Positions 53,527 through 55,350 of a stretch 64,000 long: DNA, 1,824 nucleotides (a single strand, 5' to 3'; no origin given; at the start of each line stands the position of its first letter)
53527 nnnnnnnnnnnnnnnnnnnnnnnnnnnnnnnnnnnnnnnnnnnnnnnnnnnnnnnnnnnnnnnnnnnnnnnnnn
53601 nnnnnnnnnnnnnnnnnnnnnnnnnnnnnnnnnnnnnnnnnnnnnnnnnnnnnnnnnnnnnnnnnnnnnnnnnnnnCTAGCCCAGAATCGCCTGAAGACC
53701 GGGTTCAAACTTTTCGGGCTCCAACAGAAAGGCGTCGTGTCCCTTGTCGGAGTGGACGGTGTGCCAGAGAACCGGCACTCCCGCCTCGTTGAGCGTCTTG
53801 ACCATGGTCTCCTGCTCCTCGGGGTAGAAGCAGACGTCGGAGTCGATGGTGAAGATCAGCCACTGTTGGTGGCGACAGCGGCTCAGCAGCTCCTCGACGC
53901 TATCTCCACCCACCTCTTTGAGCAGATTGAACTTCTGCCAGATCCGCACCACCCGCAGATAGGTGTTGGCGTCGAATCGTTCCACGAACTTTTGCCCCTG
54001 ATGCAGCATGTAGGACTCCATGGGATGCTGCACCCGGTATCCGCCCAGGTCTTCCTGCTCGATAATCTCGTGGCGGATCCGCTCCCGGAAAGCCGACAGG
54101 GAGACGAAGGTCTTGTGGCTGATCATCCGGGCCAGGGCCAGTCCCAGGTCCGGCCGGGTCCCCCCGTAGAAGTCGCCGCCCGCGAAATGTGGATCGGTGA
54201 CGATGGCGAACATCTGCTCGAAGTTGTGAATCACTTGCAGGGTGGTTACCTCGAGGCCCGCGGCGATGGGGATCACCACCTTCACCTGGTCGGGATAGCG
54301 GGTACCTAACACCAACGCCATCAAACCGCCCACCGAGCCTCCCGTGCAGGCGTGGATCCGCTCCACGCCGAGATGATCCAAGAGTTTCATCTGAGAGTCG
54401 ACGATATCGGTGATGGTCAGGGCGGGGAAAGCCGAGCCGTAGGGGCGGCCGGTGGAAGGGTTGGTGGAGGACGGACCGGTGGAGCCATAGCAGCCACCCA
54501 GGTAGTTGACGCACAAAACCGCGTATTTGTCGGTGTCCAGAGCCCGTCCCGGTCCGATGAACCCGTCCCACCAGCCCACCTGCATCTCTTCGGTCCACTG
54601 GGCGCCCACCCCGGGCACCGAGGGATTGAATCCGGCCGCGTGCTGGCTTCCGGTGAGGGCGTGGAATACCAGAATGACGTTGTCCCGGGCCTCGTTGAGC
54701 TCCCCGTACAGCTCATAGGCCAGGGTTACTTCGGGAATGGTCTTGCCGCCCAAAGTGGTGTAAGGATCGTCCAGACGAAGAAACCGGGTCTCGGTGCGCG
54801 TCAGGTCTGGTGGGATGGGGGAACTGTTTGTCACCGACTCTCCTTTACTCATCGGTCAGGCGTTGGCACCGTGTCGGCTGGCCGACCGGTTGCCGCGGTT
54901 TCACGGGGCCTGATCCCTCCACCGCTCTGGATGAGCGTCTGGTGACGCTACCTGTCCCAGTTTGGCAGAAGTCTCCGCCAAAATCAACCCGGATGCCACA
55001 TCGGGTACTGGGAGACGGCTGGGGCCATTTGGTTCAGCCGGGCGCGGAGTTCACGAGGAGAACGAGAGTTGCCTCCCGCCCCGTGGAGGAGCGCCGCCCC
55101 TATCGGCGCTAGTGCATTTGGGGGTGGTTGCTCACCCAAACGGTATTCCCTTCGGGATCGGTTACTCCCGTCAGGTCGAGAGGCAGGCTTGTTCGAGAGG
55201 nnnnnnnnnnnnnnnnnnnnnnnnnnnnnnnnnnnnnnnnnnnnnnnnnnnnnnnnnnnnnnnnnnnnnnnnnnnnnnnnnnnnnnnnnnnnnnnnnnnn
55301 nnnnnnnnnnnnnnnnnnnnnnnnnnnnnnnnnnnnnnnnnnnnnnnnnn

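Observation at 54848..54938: SAM-I riboswitch candidate (P4-less) whose P1 3' arm abuts the metX start and SD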

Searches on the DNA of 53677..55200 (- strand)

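Call 4: search_rna_families(source=window, start=54700, end=55200, threshold=evalue, max_evalue=10, show_alignments=4)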
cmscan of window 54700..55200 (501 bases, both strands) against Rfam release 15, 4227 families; matches with E-value up to 10: 2.
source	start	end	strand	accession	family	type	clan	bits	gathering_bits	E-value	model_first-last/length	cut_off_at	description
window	54846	54937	-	RF00162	SAM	Cis-reg; riboswitch;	CL00012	71.9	44.4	5.7e-17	1-108/108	no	SAM riboswitch aptamer (S box leader)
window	55064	55099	-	RF03929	mir-6579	Gene; miRNA;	-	15.1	47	8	17-52/68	no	mir-6579 microRNA precursor family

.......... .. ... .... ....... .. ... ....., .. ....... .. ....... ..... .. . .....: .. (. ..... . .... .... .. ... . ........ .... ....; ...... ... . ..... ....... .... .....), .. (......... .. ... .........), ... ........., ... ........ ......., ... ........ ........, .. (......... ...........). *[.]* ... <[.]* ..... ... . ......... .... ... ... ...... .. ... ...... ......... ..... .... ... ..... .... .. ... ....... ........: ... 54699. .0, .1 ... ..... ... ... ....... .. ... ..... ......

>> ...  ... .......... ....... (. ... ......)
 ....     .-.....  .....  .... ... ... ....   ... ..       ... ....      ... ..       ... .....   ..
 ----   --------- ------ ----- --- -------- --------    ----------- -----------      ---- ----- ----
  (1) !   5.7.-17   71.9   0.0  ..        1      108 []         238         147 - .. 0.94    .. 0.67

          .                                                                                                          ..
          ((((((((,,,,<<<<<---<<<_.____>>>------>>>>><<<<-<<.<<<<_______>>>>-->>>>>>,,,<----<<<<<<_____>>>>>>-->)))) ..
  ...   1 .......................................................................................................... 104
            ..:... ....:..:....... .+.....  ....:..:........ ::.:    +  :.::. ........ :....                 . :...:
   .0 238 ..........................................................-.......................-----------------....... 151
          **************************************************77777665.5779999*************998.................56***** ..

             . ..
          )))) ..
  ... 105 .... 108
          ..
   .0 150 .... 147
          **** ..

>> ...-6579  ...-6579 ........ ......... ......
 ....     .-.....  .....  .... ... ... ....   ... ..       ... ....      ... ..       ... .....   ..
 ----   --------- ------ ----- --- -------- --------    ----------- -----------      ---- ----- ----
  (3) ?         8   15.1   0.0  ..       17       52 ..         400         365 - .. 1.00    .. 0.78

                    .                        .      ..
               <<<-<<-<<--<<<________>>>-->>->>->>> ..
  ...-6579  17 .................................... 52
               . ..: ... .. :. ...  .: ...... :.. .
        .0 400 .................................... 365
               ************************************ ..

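Call 17: search_rna_families(sources=[L001, L002, L003, L004, L005, L006, L007, L010, L011, L012, L013, L014, L018, L019], threshold=gathering, show_alignments=10)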
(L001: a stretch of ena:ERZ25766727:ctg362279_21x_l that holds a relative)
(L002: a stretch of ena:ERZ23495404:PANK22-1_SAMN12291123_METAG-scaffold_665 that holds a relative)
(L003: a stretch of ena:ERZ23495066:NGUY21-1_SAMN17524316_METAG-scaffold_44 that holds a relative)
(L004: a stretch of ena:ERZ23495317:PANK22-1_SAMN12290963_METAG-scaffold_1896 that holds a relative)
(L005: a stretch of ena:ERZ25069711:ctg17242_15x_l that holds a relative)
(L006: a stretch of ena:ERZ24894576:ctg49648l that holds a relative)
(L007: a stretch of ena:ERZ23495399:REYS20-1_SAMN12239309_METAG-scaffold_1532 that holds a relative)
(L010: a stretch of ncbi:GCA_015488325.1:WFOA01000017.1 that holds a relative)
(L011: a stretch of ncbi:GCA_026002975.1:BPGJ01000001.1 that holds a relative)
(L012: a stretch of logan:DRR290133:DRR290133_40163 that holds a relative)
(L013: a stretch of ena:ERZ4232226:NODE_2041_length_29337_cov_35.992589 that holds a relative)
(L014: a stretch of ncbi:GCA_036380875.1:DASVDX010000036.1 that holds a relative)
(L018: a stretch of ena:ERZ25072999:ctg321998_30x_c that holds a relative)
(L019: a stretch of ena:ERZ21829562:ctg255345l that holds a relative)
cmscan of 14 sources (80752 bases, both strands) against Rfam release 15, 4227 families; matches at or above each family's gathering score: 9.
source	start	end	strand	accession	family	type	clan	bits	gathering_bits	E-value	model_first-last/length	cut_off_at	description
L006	2398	2489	+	RF00162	SAM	Cis-reg; riboswitch;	CL00012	75.2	44.4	1e-15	1-108/108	no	SAM riboswitch aptamer (S box leader)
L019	2415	2531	+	RF00162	SAM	Cis-reg; riboswitch;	CL00012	74.4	44.4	1.7e-15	1-108/108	no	SAM riboswitch aptamer (S box leader)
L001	2421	2507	+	RF00162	SAM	Cis-reg; riboswitch;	CL00012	74.1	44.4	2.1e-15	1-108/108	no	SAM riboswitch aptamer (S box leader)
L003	2403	2489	+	RF00162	SAM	Cis-reg; riboswitch;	CL00012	73.4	44.4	3.3e-15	1-108/108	no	SAM riboswitch aptamer (S box leader)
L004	1580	1666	+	RF00162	SAM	Cis-reg; riboswitch;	CL00012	73.4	44.4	3.3e-15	1-108/108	no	SAM riboswitch aptamer (S box leader)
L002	2403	2489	+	RF00162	SAM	Cis-reg; riboswitch;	CL00012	72.6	44.4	5.9e-15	1-108/108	no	SAM riboswitch aptamer (S box leader)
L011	2324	2413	+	RF00162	SAM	Cis-reg; riboswitch;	CL00012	71.1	44.4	1.6e-14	1-108/108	no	SAM riboswitch aptamer (S box leader)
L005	2414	2507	+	RF00162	SAM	Cis-reg; riboswitch;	CL00012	70.8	44.4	2e-14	1-108/108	no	SAM riboswitch aptamer (S box leader)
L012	1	87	+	RF00162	SAM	Cis-reg; riboswitch;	CL00012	66.6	44.4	3.2e-13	4-108/108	5'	SAM riboswitch aptamer (S box leader)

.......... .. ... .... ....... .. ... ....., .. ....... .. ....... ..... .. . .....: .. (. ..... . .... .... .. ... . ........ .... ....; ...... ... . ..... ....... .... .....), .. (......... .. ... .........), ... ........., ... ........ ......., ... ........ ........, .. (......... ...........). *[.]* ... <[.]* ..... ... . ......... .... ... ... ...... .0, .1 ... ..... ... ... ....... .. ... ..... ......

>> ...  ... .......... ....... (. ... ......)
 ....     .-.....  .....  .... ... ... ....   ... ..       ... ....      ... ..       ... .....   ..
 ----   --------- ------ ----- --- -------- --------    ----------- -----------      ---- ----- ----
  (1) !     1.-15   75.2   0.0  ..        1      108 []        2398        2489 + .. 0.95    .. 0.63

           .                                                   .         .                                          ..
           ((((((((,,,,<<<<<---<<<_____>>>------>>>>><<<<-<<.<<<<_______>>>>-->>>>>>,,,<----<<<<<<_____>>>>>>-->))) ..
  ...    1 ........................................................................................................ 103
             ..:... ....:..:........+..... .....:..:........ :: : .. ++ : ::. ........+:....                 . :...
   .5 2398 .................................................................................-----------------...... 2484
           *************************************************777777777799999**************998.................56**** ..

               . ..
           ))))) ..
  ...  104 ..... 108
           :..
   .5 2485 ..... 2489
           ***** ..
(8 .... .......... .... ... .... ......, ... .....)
